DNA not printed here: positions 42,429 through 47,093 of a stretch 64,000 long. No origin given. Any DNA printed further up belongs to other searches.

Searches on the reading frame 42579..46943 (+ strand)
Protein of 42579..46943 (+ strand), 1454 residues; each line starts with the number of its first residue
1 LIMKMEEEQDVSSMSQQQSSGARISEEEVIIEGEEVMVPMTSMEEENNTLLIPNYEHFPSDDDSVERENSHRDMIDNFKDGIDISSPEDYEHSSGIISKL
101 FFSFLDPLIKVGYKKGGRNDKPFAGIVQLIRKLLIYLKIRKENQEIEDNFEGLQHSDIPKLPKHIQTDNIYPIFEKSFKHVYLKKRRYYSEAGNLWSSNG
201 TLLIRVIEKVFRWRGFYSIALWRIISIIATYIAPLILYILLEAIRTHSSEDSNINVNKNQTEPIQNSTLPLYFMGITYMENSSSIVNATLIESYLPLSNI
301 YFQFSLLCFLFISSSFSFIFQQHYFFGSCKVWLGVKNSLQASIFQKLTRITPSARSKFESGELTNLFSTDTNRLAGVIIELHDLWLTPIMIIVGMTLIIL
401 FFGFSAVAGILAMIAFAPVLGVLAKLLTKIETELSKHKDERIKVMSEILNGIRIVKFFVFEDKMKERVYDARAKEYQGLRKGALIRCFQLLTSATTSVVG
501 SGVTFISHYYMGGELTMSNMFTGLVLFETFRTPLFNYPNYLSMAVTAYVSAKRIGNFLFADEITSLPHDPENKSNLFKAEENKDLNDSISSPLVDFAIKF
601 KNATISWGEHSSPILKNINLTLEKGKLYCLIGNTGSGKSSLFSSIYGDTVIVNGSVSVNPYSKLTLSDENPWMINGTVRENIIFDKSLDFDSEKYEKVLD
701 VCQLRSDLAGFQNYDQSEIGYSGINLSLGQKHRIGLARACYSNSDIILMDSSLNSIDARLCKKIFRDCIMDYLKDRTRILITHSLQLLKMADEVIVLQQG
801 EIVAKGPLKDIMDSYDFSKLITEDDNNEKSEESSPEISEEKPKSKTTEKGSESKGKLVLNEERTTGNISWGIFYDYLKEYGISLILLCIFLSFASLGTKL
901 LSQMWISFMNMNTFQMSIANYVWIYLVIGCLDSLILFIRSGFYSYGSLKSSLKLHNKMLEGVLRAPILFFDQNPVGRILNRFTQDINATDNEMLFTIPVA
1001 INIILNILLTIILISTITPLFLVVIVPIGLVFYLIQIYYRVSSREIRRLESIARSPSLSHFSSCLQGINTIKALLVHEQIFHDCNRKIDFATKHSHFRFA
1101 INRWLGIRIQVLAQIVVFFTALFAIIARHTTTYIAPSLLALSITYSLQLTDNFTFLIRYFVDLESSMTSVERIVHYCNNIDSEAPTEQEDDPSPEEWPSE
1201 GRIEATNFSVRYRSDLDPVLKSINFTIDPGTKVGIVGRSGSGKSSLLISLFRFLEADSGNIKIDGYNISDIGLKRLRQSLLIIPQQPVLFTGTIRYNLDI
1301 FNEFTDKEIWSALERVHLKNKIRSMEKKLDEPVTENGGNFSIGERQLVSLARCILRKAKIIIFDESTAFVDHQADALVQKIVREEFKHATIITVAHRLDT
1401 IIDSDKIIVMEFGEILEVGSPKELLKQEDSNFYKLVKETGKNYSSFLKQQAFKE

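Call 23: search_protein_families(library=pfam, proteins=[window:42579-46943:+], max_evalue=0.001)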
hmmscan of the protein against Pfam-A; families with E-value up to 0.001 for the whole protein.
window:42579-46943:+ (1454 aa): 7 families
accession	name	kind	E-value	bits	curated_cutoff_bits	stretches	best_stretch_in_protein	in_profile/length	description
PF00664.28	ABC_membrane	-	1.9e-61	208.6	28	2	885-1149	5-270/274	ABC transporter transmembrane region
PF00005.33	ABC_tran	-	5.9e-47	160.1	25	2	1220-1368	1-137/137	ABC transporter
PF02463.25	SMC_N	-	1.3e-06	28.5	40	1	1303-1411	117-212/220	RecF/RecN/SMC N terminal domain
PF03193.22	RsgA_GTPase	-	9.2e-06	26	30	0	610-657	92-138/174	RsgA GTPase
PF13555.12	AAA_29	-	1.8e-05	24.8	27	0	1226-1247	18-39/61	P-loop containing region of AAA domain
PF01926.29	MMR_HSR1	-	7e-05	23.4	21.9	0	1232-1253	1-22/113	50S ribosome-binding GTPase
PF13476.12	AAA_23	-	0.0007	20.7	27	0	617-645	12-39/201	AAA domain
